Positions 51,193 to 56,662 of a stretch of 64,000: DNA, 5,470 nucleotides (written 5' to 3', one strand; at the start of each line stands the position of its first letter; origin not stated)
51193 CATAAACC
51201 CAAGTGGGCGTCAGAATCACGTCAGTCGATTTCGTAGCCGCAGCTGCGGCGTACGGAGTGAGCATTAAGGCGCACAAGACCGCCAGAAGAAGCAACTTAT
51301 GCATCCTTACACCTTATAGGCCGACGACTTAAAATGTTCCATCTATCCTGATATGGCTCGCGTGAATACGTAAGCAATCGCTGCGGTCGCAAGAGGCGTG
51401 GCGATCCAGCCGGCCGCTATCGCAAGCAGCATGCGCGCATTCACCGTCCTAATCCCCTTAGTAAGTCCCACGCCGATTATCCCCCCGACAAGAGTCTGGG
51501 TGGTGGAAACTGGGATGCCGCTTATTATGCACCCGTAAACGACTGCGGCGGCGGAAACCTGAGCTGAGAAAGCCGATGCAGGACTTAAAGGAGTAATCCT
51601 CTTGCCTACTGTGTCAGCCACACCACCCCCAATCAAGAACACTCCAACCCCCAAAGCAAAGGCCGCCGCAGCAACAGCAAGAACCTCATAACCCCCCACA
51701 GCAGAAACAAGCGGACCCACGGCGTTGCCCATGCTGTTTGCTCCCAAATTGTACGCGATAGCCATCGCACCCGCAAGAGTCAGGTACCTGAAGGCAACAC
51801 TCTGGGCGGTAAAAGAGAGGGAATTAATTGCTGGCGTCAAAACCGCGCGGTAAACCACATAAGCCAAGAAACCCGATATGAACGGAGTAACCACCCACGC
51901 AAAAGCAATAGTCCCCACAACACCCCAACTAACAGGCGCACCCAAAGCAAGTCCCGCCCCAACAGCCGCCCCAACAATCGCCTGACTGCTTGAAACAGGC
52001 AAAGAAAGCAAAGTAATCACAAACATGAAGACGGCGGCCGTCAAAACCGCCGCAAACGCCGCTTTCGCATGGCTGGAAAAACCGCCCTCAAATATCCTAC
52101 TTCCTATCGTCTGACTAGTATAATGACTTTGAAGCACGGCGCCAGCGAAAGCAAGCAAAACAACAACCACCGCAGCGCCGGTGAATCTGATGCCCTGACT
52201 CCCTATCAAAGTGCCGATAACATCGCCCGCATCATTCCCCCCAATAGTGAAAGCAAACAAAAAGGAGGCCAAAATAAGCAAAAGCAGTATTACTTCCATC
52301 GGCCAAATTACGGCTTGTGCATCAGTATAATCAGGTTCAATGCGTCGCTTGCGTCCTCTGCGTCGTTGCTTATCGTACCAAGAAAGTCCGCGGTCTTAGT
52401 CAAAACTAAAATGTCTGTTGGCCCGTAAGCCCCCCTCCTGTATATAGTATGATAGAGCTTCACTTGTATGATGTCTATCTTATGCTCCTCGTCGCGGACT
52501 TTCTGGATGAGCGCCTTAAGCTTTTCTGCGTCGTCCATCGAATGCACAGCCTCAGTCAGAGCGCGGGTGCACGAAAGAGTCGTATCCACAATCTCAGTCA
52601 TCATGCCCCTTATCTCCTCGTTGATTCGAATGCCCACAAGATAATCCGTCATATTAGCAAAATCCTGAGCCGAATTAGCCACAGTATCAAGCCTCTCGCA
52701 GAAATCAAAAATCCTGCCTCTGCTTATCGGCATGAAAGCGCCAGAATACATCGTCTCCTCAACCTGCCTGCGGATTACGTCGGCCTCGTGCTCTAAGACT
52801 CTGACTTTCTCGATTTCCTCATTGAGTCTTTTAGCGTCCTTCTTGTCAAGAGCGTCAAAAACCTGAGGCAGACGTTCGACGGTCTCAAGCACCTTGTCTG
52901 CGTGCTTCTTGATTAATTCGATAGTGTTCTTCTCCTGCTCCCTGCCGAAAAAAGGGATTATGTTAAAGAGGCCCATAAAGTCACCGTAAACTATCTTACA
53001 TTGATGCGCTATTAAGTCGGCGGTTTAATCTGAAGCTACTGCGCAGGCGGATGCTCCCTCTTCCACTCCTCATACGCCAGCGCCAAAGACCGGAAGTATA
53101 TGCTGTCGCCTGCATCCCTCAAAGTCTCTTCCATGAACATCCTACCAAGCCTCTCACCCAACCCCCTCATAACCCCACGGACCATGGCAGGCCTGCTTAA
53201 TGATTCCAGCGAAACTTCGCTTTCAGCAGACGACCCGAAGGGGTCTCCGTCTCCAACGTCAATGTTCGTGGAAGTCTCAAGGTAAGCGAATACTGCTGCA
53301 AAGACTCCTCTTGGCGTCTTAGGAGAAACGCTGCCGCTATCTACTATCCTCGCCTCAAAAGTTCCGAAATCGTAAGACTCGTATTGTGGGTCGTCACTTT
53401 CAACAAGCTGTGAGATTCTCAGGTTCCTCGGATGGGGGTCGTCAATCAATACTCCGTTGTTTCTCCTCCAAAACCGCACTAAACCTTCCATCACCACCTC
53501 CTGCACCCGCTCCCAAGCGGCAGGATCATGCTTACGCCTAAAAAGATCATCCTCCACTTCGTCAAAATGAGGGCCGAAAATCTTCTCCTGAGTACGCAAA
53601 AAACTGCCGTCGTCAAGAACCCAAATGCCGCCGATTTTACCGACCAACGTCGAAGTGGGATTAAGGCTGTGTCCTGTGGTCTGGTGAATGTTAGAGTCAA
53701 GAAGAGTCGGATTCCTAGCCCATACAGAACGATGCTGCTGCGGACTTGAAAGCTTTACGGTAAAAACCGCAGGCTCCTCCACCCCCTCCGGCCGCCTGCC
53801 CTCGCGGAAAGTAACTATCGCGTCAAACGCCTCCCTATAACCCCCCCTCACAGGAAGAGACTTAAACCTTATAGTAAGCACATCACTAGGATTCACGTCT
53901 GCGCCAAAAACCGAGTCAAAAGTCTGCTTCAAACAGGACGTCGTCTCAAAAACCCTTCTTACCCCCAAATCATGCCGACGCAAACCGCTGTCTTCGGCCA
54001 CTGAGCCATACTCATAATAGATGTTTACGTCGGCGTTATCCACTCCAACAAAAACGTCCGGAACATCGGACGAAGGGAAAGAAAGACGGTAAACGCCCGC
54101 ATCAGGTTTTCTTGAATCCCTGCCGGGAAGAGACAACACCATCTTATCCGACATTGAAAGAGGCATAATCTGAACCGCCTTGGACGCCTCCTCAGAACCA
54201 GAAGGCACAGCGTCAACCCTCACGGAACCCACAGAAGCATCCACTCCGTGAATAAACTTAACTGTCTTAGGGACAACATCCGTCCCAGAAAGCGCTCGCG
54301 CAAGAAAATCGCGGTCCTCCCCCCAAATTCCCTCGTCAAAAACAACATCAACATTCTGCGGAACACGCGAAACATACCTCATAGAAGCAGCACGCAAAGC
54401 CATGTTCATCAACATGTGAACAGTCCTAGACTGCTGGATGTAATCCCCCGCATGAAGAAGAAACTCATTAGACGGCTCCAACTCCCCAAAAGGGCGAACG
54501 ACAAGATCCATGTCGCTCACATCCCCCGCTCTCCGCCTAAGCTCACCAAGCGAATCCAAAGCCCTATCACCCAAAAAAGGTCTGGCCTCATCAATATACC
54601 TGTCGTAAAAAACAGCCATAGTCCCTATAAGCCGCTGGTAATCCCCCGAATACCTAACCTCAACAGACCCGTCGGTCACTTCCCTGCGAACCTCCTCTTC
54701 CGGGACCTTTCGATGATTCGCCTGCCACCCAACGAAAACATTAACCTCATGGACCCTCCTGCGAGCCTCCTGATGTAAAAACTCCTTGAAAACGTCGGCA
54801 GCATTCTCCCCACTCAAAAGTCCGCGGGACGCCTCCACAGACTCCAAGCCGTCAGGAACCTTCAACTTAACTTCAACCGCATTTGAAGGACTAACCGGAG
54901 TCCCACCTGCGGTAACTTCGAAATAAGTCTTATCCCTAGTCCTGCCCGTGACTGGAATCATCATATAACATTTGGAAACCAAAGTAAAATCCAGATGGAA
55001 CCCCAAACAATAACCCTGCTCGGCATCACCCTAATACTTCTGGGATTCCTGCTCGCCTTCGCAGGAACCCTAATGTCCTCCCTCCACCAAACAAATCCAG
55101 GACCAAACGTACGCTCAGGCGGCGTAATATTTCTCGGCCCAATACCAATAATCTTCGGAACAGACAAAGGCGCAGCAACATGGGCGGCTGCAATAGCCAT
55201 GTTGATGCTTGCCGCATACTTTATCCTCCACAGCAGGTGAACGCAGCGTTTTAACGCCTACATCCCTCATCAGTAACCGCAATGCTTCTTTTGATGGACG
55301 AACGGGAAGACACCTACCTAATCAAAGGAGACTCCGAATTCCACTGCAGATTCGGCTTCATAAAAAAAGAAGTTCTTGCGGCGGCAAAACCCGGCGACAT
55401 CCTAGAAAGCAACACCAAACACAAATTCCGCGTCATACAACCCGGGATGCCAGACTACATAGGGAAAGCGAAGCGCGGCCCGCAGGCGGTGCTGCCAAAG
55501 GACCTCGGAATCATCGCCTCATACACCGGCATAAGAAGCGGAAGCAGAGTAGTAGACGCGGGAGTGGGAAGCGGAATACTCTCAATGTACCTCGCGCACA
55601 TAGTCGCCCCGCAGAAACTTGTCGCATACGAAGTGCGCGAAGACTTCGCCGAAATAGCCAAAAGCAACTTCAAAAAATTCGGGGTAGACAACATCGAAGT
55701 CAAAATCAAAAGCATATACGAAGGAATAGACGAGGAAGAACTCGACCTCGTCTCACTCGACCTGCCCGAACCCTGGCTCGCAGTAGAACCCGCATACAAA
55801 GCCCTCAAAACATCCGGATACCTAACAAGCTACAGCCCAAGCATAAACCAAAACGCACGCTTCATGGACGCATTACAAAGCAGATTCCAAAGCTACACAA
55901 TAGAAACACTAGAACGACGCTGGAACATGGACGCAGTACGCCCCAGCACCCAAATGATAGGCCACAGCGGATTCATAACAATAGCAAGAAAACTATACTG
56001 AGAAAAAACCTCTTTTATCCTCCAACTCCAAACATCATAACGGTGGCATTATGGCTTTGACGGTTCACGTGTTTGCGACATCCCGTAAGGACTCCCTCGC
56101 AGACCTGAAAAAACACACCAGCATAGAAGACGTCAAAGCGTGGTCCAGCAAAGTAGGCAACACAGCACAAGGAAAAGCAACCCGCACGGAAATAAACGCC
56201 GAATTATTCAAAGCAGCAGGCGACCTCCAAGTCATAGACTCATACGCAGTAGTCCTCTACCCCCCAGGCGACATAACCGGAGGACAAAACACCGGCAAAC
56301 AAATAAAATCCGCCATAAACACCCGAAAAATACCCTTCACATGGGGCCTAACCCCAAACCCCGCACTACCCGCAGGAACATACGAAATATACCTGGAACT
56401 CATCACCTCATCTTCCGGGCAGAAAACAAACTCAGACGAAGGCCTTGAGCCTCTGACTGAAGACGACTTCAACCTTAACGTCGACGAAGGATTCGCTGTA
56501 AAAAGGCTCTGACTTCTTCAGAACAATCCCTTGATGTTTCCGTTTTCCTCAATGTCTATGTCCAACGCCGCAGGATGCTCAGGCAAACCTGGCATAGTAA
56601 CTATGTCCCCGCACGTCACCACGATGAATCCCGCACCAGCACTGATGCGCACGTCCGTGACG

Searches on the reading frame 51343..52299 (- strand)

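Call 53: search_protein_families(library=pfam, proteins=[window:51343-52299:-], max_evalue=0.00001)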
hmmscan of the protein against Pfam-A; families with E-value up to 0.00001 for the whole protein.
window:51343-52299:- (318 aa): 1 family
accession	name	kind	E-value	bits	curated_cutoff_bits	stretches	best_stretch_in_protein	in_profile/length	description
PF01384.25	PHO4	-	8.4e-56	189.9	33.7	1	19-309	1-350/350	Phosphate transporter family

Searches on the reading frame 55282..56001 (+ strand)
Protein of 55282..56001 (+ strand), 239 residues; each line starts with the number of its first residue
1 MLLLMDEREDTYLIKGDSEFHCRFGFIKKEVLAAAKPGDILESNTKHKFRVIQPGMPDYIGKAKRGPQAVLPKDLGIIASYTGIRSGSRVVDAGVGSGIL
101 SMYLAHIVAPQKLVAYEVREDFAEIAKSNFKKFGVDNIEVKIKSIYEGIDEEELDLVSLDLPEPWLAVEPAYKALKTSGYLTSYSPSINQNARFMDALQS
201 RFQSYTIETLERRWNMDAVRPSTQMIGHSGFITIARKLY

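Call 8: search_protein_families(library=pfam, proteins=[window:55282-56001:+], max_evalue=1)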
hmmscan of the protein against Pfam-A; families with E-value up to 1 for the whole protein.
window:55282-56001:+ (239 aa): 13 families
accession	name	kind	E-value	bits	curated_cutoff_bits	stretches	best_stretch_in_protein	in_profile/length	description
PF08704.16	GCD14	-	7.1e-25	88.5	26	1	68-217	22-180/247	tRNA methyltransferase complex GCD14 subunit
PF13847.12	Methyltransf_31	-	1.4e-07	31.8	27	1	84-202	1-126/145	Methyltransferase domain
PF05175.20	MTS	-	2.8e-06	27.5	23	1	87-157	32-102/170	Methyltransferase small domain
PF01135.25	PCMT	-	3.5e-06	27.4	20.3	1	76-148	63-136/210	Protein-L-isoaspartate(D-aspartate) O-methyltransferase (PCMT)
PF06325.19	PrmA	-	7e-06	26.2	22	1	84-181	159-256/296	Ribosomal protein L11 methyltransferase (PrmA)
PF13649.12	Methyltransf_25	-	4.3e-05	24.6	27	1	90-159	1-70/97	Methyltransferase domain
PF00398.26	RrnaAD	-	7.1e-05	22.5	24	1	80-140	24-80/263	Ribosomal RNA adenine dimethylase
PF12847.13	Methyltransf_18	-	0.00012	22.5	27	1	84-157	12-86/151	Methyltransferase domain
PF08241.18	Methyltransf_11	-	0.0031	18.5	21.2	1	91-181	1-93/95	Methyltransferase domain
PF02390.23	Methyltransf_4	-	0.004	17.1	24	1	89-166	4-85/173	Putative methyltransferase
PF13679.12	Methyltransf_32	-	0.052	13.9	27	1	87-146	26-90/143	Methyltransferase domain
PF01728.25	FtsJ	-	0.054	13.9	24.1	1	78-161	13-99/181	FtsJ-like methyltransferase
PF07021.18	MetW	-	0.11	12.6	21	1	83-126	10-50/193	Methionine biosynthesis protein MetW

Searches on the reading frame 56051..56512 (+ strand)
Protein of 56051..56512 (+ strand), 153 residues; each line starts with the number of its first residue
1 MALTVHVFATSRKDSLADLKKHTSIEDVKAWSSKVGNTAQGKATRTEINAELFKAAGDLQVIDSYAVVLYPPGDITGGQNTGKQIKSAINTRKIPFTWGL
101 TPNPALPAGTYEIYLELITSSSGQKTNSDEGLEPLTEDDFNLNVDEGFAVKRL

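Call 8: search_protein_families(library=pfam, proteins=[window:56051-56512:+], max_evalue=1)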
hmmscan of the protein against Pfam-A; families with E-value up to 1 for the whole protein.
window:56051-56512:+ (153 aa): 0 families

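Call 32: search_protein_families(library=ncbifam, proteins=[window:56051-56512:+], max_evalue=1)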
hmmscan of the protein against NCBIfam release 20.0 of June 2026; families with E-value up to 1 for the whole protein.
window:56051-56512:+ (153 aa): 0 families

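Call 75: search_protein_families(library=padloc, proteins=[window:56051-56512:+], max_evalue=1)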
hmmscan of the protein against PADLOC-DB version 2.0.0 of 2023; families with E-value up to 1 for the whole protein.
window:56051-56512:+ (153 aa): 0 families

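Call 76: search_protein_families(library=phrogs, proteins=[window:56051-56512:+], max_evalue=1)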
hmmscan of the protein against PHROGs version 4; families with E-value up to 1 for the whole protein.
window:56051-56512:+ (153 aa): 1 family
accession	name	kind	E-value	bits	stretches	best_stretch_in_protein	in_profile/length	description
phrog_8068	-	unknown function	0.26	12.7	1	19-57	3-42/70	-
